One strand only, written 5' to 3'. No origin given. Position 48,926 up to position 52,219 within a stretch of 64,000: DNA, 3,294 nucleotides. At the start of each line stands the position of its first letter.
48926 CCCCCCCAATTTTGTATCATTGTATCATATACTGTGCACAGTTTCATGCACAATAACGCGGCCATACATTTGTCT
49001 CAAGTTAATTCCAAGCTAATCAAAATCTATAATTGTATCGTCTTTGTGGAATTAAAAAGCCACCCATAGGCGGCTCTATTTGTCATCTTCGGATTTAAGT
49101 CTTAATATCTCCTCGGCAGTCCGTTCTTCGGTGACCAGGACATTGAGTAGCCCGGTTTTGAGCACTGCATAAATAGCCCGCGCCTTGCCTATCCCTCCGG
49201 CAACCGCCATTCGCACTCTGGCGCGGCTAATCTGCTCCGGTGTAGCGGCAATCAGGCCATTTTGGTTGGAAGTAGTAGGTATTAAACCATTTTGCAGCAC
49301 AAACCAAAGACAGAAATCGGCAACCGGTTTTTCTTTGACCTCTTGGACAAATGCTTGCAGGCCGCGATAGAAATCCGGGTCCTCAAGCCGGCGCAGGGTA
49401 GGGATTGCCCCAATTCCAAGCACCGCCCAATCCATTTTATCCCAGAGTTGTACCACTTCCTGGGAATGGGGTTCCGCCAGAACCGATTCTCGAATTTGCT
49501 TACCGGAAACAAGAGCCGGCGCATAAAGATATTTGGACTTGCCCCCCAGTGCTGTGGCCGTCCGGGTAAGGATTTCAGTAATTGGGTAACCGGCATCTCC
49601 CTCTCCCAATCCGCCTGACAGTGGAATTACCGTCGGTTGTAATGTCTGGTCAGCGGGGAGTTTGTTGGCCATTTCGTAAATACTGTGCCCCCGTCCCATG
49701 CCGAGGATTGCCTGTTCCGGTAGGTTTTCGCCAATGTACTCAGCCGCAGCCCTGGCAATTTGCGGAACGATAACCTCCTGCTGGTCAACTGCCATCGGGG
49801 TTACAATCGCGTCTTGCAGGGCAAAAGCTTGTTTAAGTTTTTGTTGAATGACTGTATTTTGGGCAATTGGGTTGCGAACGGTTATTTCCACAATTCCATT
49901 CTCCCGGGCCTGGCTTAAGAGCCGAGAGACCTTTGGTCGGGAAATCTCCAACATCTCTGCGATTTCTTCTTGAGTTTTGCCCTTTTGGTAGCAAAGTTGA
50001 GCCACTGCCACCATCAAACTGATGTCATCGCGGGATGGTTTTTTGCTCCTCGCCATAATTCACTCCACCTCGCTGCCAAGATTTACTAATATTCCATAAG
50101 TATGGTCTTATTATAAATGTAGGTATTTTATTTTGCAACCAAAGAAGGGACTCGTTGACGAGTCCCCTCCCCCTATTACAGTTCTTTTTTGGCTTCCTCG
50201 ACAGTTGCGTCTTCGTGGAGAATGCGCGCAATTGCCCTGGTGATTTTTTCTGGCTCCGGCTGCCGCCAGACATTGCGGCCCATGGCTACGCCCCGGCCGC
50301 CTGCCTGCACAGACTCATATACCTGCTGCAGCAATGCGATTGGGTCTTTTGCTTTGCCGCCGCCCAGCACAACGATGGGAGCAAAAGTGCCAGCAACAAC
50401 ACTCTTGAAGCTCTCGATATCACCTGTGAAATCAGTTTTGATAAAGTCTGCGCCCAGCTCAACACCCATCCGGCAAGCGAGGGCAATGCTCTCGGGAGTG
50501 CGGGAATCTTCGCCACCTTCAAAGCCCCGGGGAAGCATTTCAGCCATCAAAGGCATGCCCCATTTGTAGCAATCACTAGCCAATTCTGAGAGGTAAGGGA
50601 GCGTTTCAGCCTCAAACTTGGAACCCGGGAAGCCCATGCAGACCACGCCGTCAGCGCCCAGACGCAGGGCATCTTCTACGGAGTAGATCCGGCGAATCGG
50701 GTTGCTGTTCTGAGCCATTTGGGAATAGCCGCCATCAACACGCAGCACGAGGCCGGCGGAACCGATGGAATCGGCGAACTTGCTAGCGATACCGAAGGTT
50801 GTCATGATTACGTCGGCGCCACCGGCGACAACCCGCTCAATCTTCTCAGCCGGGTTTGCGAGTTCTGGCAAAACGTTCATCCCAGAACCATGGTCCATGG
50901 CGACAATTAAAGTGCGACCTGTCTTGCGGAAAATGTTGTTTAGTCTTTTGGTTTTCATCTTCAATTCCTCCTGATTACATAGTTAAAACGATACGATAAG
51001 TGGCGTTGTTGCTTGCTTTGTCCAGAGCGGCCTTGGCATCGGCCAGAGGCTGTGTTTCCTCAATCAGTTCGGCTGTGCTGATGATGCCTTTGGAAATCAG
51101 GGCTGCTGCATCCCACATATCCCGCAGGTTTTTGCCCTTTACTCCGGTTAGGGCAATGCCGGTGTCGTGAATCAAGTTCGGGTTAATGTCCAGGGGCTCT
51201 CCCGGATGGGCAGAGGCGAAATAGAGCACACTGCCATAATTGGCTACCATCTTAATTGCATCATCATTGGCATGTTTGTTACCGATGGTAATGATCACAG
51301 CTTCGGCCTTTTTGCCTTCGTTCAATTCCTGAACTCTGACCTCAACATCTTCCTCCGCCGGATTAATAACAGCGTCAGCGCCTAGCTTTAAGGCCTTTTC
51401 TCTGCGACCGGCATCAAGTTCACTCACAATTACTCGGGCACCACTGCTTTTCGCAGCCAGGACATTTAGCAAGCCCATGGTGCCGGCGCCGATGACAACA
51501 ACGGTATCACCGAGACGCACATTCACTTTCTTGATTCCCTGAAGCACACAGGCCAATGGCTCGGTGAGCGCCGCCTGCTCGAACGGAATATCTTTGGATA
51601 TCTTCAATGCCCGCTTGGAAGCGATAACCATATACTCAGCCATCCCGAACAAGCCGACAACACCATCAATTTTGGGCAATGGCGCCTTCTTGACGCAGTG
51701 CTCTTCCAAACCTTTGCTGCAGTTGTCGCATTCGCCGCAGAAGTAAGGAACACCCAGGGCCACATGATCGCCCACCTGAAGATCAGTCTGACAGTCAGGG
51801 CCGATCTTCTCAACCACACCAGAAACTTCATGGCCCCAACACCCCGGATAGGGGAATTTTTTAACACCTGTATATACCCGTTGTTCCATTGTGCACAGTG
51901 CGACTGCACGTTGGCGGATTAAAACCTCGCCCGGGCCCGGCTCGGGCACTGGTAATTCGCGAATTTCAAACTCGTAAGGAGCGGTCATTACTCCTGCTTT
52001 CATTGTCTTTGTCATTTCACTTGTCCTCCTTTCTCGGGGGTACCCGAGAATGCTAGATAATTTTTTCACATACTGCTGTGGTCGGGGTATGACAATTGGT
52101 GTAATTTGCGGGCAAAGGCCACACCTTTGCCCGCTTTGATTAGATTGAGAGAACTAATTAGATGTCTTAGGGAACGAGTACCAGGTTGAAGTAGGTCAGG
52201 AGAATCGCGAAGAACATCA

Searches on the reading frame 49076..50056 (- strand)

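Call 53: search_protein_families(library=pfam, proteins=[window:49076-50056:-], max_evalue=0.000001)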
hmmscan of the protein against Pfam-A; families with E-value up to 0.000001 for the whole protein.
window:49076-50056:- (326 aa): 2 families
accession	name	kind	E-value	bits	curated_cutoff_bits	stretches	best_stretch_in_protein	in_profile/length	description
PF04198.19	Sugar-bind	-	3.3e-48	164.6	27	1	64-319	3-257/257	Putative sugar-binding domain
PF13545.12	HTH_Crp_2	-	1.7e-07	31.5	27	0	28-59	24-55/70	Crp-like helix-turn-helix domain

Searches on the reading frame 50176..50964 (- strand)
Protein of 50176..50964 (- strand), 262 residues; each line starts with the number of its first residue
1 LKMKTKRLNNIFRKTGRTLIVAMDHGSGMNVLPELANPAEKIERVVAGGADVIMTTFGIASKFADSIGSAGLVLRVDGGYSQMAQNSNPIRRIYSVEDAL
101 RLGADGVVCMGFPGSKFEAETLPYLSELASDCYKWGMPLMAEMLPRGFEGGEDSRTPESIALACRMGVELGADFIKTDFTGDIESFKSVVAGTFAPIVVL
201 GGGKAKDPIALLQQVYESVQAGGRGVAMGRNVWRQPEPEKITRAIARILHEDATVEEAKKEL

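Call 53: search_protein_families(library=pfam, proteins=[window:50176-50964:-], max_evalue=0.000001)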
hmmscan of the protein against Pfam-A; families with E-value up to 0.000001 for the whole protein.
window:50176-50964:- (262 aa): 1 family
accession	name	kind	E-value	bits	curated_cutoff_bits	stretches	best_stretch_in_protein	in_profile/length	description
PF01791.15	DeoC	-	1.4e-37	129.9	23.8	1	18-234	1-228/229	DeoC/LacD family aldolase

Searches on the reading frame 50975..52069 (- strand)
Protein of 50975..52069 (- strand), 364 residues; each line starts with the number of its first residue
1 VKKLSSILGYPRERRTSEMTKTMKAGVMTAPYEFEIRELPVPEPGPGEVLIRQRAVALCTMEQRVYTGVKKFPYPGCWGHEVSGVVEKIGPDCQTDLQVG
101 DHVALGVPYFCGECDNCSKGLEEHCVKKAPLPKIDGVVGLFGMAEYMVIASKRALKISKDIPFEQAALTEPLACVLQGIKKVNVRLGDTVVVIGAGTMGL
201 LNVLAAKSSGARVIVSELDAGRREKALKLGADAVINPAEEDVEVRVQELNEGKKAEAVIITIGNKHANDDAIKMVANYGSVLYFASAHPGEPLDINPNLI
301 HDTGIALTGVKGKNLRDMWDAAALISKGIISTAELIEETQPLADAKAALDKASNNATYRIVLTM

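Call 53: search_protein_families(library=pfam, proteins=[window:50975-52069:-], max_evalue=0.000001)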
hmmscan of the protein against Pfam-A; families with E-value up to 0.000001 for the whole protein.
window:50975-52069:- (364 aa): 2 families
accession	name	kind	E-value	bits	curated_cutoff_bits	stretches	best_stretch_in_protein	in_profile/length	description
PF00107.32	ADH_zinc_N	-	4.7e-21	75.5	31.8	1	198-321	2-122/129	Zinc-binding dehydrogenase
PF08240.17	ADH_N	-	5.8e-21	75.1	23.5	1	45-158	1-103/104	Alcohol dehydrogenase GroES-like domain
